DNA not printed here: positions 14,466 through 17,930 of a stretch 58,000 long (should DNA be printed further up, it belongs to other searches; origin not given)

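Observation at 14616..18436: CotH-family (atypical kinase-like) secreted protein divergently paired with a Ser/Arg tandem-repeat lipoprotein: candidate envelope kinase-substrate module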

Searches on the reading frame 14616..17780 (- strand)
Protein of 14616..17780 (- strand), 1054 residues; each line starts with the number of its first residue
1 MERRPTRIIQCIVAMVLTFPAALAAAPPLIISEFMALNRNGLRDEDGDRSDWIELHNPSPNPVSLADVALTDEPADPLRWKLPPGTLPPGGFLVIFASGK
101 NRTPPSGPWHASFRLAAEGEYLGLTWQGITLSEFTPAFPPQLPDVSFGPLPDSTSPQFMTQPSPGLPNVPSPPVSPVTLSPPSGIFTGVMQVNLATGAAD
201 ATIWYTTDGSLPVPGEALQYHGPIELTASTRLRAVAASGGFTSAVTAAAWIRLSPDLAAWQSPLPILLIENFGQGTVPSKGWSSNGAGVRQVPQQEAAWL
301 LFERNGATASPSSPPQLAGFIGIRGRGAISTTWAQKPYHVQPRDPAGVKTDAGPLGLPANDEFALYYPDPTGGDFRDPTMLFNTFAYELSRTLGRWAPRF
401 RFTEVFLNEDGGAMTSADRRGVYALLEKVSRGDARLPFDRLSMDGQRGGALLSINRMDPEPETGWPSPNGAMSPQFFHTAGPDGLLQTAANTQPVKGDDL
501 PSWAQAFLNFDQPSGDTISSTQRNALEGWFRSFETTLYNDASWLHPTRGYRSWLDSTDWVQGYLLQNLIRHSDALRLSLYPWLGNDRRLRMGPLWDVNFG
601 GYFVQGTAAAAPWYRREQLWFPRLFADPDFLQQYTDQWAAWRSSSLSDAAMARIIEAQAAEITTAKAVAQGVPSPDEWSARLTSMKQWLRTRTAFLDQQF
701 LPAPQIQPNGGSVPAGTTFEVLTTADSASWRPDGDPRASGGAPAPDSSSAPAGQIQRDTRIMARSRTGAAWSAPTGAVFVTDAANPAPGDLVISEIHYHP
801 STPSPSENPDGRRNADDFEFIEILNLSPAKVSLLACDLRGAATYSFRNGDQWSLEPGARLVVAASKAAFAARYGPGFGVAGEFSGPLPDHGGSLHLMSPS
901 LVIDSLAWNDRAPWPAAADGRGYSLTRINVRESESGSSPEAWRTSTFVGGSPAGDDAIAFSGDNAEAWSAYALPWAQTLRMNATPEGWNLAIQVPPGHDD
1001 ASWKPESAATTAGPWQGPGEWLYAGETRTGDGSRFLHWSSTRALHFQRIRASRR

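Call 3: search_protein_families(library=pfam, proteins=[window:14616-17780:-], max_evalue=0.01)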
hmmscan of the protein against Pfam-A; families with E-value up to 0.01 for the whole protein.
window:14616-17780:- (1054 aa): 4 families
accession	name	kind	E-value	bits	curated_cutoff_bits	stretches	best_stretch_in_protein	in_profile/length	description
PF08757.17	CotH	-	3.4e-23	83.1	23.8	1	323-696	1-322/322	CotH kinase protein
PF00932.25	LTD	-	7e-21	75.1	34.3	2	24-105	3-74/109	Lamin Tail Domain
PF13290.12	CHB_HEX_C_1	-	1.7e-11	44.3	22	1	181-245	1-65/67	Chitobiase/beta-hexosaminidase C-terminal domain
PF13287.12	Fn3_assoc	-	7.7e-09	36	23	1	192-246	1-55/59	Fn3 associated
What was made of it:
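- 14616..17780 (-): Secreted LTD-Fn3_assoc/CHB_HEX_C-CotH-LTD protein, 1054 aa. Pfam domains in call 3.
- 17466..17711 (-): N-terminal lamin-tail domain (residues 24-105). Pfam PF00932, E 7e-21, two stretches, the best being this one (call 3).
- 17043..17240 (-): CHB_HEX_C_1 / Fn3_assoc domain (residues 181-246). Pfam PF13290 E 1.7e-11 and PF13287 E 7.7e-9 (call 3).
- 14994..15410 (-): C-terminal lamin-tail domain (residues about 791-929). Second LTD stretch in call 3.
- On CotH family (Pfam PF08757): 83.1 bits against a cut-off of 23.8, E 3.4e-23, covering profile positions 1-322 of 322 (call 3).
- On Lamin-tail domain (PF00932): 75.1 bits against a cut-off of 34.3, two stretches (call 3).
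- Checked: Pfam hits (call 3): CotH residues 323-696 (E 3.4e-23, 83 bits against a cut-off of 23.8); LTD in two stretches (best 24-105, E 7e-21); CHB_HEX_C_1/Fn3_assoc 181-246.
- The accessory domains (LTD, CHB_HEX_C) are typical of surface or ligand-binding proteins (call 3).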

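Call 7: search_solved_structures(query=window:14616-17780:-, max_evalue=0.01, show_alignments=2)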
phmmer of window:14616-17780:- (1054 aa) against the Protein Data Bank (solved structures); distinct sequences matched with E-value up to 0.01: 0.
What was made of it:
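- Tried and rejected: PDB by single sequence: phmmer of the full protein against PDB found nothing (call 7).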

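Call 9: find_related_loci(query=window:14616-17780:-, collection=genome_contigs, flank=5000)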
Query window:14616-17780:- (1054 aa) in genome_contigs; peptide patterns used: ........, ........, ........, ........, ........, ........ (x = any residue, [..] = any of these).
595 stretches matched a pattern (row limit reached: there are more); 549 encode a relative of the query (tblastn E <= 1e-3); the best 80 are kept; 79 distinct loci.
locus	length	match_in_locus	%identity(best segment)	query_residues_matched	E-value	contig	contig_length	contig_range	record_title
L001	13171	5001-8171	76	1-1054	0e+0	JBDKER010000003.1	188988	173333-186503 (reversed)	MAG: Verrucomicrobiota bacterium isolate eastriver_2019_sw_WHONDRS-S19S_0100_A_bin.28 scaffold_0000007, whole genome sho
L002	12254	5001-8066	62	27-1054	0e+0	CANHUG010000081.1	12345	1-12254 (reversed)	MAG: Verrucomicrobiales bacterium isolate RE-27jun17-61 genome assembly, contig: RE-27jun17-C4243, whole genome shotgun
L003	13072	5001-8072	61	24-1054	0e+0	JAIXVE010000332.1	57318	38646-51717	MAG: Verrucomicrobiaceae bacterium isolate D1_MAG_00053 pond_D1_MAG_00053_000000000238, whole genome shotgun sequence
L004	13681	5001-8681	44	30-956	0e+0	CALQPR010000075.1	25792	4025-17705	MAG: Pedosphaera parvula Ellin514 isolate HRS-HS6-bin-38 genome assembly, contig: HRS-HS6-C791, whole genome shotgun seq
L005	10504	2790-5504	37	29-927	4e-138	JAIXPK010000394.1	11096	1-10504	MAG: Verrucomicrobiaceae bacterium isolate C1_MAG_00061 C1_MAG_00061_000000000284, whole genome shotgun sequence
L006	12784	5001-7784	36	23-946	1e-134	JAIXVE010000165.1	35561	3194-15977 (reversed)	MAG: Verrucomicrobiaceae bacterium isolate D1_MAG_00053 pond_D1_MAG_00053_000000000107, whole genome shotgun sequence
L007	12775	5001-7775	35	28-952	4e-127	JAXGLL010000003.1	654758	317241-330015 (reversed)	MAG: Akkermansiaceae bacterium isolate AnMBR.bin208 bin208_3, whole genome shotgun sequence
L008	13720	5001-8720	33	27-952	2e-118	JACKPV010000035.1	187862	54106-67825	MAG: Verrucomicrobiales bacterium isolate HK-STAS-VERR-3 HK-STAS-VERR-3_35, whole genome shotgun sequence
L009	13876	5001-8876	32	6-957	3e-113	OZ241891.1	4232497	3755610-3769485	MAG: Limisphaerales bacterium isolate 13428dcb-cd66-474c-a4e8-c35200876364 genome assembly, chromosome: 1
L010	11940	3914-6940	32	29-1009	1e-111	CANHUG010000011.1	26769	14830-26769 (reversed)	MAG: Verrucomicrobiales bacterium isolate RE-27jun17-61 genome assembly, contig: RE-27jun17-C1009, whole genome shotgun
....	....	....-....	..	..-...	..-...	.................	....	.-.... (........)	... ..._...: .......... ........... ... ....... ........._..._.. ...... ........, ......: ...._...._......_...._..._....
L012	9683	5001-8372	32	10-956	7e-109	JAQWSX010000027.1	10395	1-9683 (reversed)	MAG: Akkermansiaceae bacterium isolate cluster2_bin.69 k141_2530969, whole genome shotgun sequence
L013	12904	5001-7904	30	29-998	2e-106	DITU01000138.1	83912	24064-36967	MAG TPA_asm: Verrucomicrobia bacterium UBA6176 UBA6176_contig_51104, whole genome shotgun sequence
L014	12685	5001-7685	32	29-962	3e-104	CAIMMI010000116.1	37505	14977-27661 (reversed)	MAG: uncultured Verrucomicrobia bacterium isolate Ja1_bin-3224 genome assembly, contig: bin-3224:116/362, whole genome s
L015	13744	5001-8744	32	30-942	2e-103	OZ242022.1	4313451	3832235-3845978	MAG: Limisphaerales bacterium isolate ef39fcb1-bf04-4775-9bfc-b1aaebe32656 genome assembly, chromosome: 1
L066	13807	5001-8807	41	30-1054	2e-40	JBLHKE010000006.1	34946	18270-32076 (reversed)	MAG: Verrucomicrobiales bacterium isolate 3300054698_26 Ga0535670_0001385, whole genome shotgun sequence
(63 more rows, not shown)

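Call 64: search_protein_families(library=ncbifam, proteins=[window:14616-17780:-], max_evalue=0.1)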
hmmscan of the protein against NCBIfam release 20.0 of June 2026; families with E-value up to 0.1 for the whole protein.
window:14616-17780:- (1054 aa): 0 families
